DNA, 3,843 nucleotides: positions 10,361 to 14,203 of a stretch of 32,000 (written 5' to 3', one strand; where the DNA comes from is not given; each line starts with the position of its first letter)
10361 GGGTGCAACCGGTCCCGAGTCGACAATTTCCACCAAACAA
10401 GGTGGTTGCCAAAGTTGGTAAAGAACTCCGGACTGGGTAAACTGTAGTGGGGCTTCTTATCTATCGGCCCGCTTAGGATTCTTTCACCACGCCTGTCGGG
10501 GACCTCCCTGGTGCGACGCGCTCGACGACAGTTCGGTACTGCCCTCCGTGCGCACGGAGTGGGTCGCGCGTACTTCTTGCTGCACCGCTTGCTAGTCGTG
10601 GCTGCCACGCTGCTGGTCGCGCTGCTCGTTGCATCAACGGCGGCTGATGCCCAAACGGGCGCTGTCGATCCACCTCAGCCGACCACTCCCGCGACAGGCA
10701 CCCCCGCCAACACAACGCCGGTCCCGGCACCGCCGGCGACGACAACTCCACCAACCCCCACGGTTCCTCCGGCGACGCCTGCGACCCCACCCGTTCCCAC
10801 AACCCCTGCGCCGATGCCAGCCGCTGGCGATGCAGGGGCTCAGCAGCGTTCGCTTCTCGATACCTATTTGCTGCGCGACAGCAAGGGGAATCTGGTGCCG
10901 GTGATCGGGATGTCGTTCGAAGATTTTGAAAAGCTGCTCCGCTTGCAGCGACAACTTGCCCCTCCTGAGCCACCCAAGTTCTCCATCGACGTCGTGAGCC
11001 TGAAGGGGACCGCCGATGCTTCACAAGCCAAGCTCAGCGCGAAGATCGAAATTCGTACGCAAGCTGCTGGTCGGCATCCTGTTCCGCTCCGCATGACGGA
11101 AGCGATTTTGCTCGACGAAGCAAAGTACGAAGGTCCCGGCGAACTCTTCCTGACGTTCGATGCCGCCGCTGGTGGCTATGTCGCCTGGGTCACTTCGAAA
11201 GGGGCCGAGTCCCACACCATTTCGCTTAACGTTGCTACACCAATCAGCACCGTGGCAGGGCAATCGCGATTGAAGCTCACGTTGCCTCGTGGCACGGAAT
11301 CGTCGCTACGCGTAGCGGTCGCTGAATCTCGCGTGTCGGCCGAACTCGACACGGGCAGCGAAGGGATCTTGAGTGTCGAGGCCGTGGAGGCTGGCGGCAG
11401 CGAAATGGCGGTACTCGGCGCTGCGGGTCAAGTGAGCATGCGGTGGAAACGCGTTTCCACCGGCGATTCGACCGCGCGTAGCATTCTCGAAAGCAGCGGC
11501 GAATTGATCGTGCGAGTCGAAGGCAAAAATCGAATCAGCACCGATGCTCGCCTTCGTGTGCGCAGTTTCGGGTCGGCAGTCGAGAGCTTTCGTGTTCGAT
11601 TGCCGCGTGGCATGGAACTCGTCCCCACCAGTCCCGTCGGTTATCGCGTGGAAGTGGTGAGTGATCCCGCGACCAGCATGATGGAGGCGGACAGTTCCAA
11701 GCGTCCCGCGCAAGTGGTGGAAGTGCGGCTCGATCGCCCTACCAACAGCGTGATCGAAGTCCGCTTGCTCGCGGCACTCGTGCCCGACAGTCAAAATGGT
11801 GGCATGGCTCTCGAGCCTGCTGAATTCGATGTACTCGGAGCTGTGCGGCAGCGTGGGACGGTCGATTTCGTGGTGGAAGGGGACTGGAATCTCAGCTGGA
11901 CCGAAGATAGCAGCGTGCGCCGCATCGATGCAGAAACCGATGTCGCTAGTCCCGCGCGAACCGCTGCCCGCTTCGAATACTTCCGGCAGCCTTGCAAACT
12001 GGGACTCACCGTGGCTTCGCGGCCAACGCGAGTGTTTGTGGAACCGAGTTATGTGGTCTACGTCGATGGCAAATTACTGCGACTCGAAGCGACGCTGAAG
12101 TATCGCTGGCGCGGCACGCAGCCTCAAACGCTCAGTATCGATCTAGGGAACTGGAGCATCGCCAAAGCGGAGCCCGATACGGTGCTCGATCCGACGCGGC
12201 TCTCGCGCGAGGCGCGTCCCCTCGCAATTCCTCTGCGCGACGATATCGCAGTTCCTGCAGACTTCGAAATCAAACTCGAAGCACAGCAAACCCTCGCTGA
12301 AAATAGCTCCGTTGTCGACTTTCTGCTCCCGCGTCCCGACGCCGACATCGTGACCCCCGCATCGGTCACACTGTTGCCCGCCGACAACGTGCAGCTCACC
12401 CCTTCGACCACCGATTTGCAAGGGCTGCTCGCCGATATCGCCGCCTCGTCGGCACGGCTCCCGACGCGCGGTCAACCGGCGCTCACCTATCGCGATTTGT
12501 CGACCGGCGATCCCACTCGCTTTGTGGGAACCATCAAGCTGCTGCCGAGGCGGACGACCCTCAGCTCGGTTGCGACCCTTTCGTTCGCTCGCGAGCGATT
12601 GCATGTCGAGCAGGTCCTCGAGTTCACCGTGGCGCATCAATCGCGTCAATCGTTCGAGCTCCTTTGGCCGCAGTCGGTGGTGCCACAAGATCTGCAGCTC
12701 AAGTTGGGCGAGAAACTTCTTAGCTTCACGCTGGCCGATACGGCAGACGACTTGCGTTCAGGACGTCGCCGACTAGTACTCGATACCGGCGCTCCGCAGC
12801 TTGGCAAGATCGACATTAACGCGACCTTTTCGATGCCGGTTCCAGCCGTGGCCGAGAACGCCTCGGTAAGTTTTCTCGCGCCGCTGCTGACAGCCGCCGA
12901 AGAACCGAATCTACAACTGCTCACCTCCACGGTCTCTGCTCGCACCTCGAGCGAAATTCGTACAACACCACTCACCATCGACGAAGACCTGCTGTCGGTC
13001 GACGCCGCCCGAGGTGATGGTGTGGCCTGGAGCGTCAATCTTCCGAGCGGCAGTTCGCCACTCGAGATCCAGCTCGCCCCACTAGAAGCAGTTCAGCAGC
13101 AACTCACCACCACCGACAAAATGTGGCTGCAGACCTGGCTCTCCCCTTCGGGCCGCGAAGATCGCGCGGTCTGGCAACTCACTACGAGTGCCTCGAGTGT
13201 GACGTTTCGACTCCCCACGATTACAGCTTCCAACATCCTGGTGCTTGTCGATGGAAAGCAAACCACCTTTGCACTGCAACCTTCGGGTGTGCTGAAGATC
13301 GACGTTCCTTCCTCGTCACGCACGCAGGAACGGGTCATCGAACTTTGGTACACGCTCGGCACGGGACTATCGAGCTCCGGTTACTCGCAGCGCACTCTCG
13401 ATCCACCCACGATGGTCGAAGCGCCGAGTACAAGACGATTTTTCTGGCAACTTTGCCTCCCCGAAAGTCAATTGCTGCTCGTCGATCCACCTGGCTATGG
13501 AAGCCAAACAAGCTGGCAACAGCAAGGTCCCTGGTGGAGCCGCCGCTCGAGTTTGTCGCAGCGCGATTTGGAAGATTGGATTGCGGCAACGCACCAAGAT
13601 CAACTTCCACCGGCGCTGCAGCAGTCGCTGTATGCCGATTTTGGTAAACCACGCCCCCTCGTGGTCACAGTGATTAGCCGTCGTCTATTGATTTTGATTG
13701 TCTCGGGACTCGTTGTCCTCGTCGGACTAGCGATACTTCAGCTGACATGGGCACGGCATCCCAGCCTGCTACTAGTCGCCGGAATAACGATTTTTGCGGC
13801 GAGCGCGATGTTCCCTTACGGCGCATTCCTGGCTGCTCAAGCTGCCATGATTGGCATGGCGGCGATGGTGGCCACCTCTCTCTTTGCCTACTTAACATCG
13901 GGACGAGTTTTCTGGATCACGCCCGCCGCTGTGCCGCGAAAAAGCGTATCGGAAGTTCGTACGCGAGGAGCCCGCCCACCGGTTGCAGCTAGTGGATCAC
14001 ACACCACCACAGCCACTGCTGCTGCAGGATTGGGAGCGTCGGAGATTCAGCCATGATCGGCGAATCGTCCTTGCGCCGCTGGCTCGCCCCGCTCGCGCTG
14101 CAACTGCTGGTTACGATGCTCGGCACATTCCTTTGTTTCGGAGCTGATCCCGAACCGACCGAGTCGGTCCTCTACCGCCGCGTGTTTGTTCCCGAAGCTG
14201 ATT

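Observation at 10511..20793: Translationally coupled pair of giant envelope proteins built from three paralogous ~1100-aa modules with no recognisable domain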

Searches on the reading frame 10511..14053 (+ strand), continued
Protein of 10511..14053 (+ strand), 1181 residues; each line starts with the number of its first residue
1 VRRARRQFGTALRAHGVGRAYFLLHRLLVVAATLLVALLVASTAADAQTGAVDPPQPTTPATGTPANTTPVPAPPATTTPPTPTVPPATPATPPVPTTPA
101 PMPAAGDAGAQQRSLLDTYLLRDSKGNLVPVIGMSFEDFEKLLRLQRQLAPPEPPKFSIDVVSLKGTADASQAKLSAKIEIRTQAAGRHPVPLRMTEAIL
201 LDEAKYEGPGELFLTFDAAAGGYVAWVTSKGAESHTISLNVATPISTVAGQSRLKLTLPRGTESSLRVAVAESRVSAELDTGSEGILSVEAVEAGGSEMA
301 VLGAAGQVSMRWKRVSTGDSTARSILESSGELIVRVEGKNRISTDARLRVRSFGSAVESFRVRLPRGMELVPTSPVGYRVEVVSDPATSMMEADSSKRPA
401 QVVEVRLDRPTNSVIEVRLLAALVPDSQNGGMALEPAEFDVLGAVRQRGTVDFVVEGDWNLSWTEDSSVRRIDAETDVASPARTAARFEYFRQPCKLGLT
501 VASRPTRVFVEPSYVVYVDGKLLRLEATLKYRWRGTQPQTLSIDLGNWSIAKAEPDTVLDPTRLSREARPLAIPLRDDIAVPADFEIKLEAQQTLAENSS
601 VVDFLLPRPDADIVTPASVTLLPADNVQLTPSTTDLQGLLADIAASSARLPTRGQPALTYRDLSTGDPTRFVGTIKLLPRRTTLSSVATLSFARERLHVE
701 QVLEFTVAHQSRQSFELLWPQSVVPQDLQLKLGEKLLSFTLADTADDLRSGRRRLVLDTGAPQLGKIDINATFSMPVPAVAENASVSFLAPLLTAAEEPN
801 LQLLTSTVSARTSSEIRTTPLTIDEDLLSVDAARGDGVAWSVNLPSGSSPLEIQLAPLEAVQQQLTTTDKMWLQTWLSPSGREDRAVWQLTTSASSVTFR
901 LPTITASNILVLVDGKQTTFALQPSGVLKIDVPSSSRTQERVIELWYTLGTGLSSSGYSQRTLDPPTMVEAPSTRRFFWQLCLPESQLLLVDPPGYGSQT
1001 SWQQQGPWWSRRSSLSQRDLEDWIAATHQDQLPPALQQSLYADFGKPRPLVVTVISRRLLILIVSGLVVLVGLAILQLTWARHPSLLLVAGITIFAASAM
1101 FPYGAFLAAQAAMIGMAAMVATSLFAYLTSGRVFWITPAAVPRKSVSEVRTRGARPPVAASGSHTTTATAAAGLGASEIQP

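Call 90: fold_search(model_id=the predicted structure, library=viral)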
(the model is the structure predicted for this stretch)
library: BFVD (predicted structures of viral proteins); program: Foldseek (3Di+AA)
matches with E <= 10: 507; with E <= 0.001: 11
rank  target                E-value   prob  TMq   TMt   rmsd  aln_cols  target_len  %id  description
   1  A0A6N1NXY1            1.3e-08  1.00  0.11  0.12  28.5       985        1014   10  DUF11 domain-containing protein [Tupanvirus soda lake]
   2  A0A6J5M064            1.9e-05  0.90  0.09  0.15  28.1       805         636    8  Secretion system C-terminal sorting domain [uncultured Caudovirales phage]
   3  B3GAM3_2              7.1e-05  0.21  0.05  0.07  44.2       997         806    7  AMDV4_2 [uncultured virus]
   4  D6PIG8                2.6e-04  0.69  0.09  0.16  28.5       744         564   11  (no name in the UniProt tables at hand)
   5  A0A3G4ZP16            2.7e-04  1.00  0.11  0.16  18.4       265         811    7  Uncharacterized protein [Terrestrivirus sp.]
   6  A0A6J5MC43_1          2.7e-04  0.18  0.06  0.05  38.5      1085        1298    9  DUF4815 domain-containing protein [uncultured Caudovirales phage]
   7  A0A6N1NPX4            3.0e-04  0.75  0.08  0.15  26.9       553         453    8  Uncharacterized protein [Tupanvirus deep ocean]
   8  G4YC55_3              4.6e-04  0.91  0.11  0.10  34.8       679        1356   10  (no name in the UniProt tables at hand)
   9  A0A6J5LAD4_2          5.1e-04  0.30  0.07  0.07  49.6       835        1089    9  Uncharacterized protein [uncultured Caudovirales phage]
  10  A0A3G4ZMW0            7.1e-04  1.00  0.11  0.15  14.2       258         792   13  Uncharacterized protein [Terrestrivirus sp.]
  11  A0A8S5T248            8.2e-04  0.18  0.07  0.10  27.0       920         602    8  Uncharacterized protein [Siphoviridae sp. cteEJ17]
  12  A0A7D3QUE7            1.0e-03  1.00  0.11  0.16  18.6       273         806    9  Inter-alpha-trypsin inhibitor family protein [Fadolivirus FV1/VV64]
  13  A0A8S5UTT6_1          1.2e-03  0.18  0.07  0.09  38.3      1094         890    8  Uncharacterized protein [Myoviridae sp. ctYA416]
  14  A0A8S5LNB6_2          1.4e-03  0.21  0.06  0.08  28.8       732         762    8  Baseplate wedge protein [Siphoviridae sp. ctsf32]
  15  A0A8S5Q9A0            1.9e-03  0.30  0.08  0.13  21.2       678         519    8  INTERNALIN B BINDING, LEUCINE RICH REPEAT.2A [Siphoviridae sp. ctdcr45]
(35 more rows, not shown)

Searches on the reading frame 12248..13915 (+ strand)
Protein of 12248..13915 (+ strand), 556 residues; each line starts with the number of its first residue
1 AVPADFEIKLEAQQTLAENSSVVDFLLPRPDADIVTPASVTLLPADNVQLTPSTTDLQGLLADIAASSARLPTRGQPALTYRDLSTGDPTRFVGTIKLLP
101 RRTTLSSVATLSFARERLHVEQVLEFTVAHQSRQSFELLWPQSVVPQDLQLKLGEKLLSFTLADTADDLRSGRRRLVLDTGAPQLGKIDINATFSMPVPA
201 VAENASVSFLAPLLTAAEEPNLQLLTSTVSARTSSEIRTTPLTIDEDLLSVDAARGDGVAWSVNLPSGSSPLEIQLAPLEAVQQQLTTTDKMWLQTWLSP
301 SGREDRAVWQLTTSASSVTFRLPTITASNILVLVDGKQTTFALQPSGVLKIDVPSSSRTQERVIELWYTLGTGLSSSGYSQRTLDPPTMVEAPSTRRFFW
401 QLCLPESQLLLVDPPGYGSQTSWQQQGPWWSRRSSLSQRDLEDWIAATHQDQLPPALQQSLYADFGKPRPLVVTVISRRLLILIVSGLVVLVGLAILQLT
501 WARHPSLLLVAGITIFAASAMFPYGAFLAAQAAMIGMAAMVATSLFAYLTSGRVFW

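Call 73: predict_structure(alignment_id=A3)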
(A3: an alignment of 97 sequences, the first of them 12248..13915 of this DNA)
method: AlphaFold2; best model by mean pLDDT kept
length: 556 residues; sequences in the alignment: 97
mean_pLDDT: 88.8   pTM: 0.62
mean pLDDT of the five models: 88.8, 88.7, 88.6, 87.7, 87.5
residues with pLDDT >= 90: 335; 70-90: 189; 50-70: 23; < 50: 9
segments of 3 or more residues with pLDDT < 50: 281-284
pLDDT, mean of each block of 10 residues (from residue 1): 65 86 90 82 92 96 81 84 88 95 96 93 97 95 86 96 88 94 96 95 89 93 93 85 73 55 82 86 70 97 96 92 86 97 89 83 97 86 93 88 94 94 84 93 98 93 95 94 92 89 93 92 85 87 86 69
secondary structure, 60 per line:
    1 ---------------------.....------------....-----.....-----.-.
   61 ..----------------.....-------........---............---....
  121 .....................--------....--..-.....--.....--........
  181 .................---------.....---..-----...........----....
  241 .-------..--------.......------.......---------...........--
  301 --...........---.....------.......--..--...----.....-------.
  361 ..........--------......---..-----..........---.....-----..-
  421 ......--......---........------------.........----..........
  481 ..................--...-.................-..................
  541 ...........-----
elements in order: E22-26 E39-42 E48-52 E60-62 E79-83 E91-98 E102-113 E117-141 E150-153 E159-163 H166-170 E173-197 E207-211 E222-232 E237-241 E259-265 E272-278 E288-298 E303-313 E317-321 E328-334 E341-343 E348-352 E360-370 E379-384 E395-404 E408-412 E421-426 E429-434 H438-445 E458-466 E471-477 H478-498 H505-521 H523-551

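Call 75: fold_search(model_id=the predicted structure, library=pdb)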
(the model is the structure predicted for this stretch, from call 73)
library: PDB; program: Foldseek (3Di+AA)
matches with E <= 10: 1568; with E <= 0.001: 163
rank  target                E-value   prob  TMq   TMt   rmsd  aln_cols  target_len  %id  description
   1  6c26_1                1.8e-11  1.00  0.26  0.33  14.1       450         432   10  The Cryo-EM structure of a eukaryotic oligosaccharyl transferase complex (released 2018-01-31)
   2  6ezn_A                2.2e-11  1.00  0.26  0.32  14.5       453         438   10  Cryo-EM structure of the yeast oligosaccharyltransferase (OST) complex (released 2018-01-17)
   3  7oci_A                8.0e-11  1.00  0.26  0.32  14.2       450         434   11  Cryo-EM structure of yeast Ost6p containing oligosaccharyltransferase complex (released 2022-02-16)
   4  8agb_E                9.4e-11  1.00  0.27  0.33  14.2       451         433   10  Structure of yeast oligosaccharylransferase complex with lipid-linked oligosaccharide bound (released 2022-12-07)
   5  6s7o_E                1.2e-10  1.00  0.26  0.26  16.1       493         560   11  Cryo-EM structure of human oligosaccharyltransferase complex OST-A (released 2019-12-18)
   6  8pn9_E                1.2e-10  1.00  0.26  0.26  15.9       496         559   11  Structure of human oligosaccharyltransferase OST-A complex bound to NGI-1 (released 2024-05-08)
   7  6s7t_E                1.9e-10  1.00  0.26  0.33  15.8       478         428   12  Cryo-EM structure of human oligosaccharyltransferase complex OST-B (released 2019-12-18)
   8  8b6l_O                3.1e-10  1.00  0.25  0.24  25.8       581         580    9  Subtomogram average of the human Sec61-TRAP-OSTA-translocon (released 2022-12-07)
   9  8t2v_A                2.9e-07  1.00  0.16  0.10  25.7       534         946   10  Cryo-EM Structures of Full-length Integrin alphaIIbbeta3 in Native Lipids (released 2023-07-26)
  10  9e8a_A                7.9e-07  1.00  0.15  0.10  23.7       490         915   11  Integrin aIIbb3 bent conformation from human platelet membrane crude preparation (released 2025-10-15)
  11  3fcs_A                2.7e-06  0.99  0.15  0.10  25.1       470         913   10  Structure of complete ectodomain of integrin aIIBb3 (released 2009-01-20)
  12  7ofp_B                1.7e-05  1.00  0.14  0.24  17.9       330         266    9  Apo Structure of Mu2 Adaptin Subunit (Ap50) Of AP2 Clathrin Adaptor (released 2022-06-01)
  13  7rwb_M                2.2e-05  0.99  0.13  0.17  17.1       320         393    8  AP2 bound to the APA domain of SGIP in the presence of heparin (released 2022-03-30)
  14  5cu5_A                2.8e-05  1.00  0.23  0.15   7.6       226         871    8  Crystal structure of ERAP2 without catalytic Zn(II) atom (released 2015-09-23)
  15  7ofp_A                3.1e-05  0.99  0.13  0.24  17.7       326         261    8  Apo Structure of Mu2 Adaptin Subunit (Ap50) Of AP2 Clathrin Adaptor (released 2022-06-01)
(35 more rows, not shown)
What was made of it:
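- M1-peptidase N-domains and mu-adaptin C-domains, both of which bind peptides, also match (call 75).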
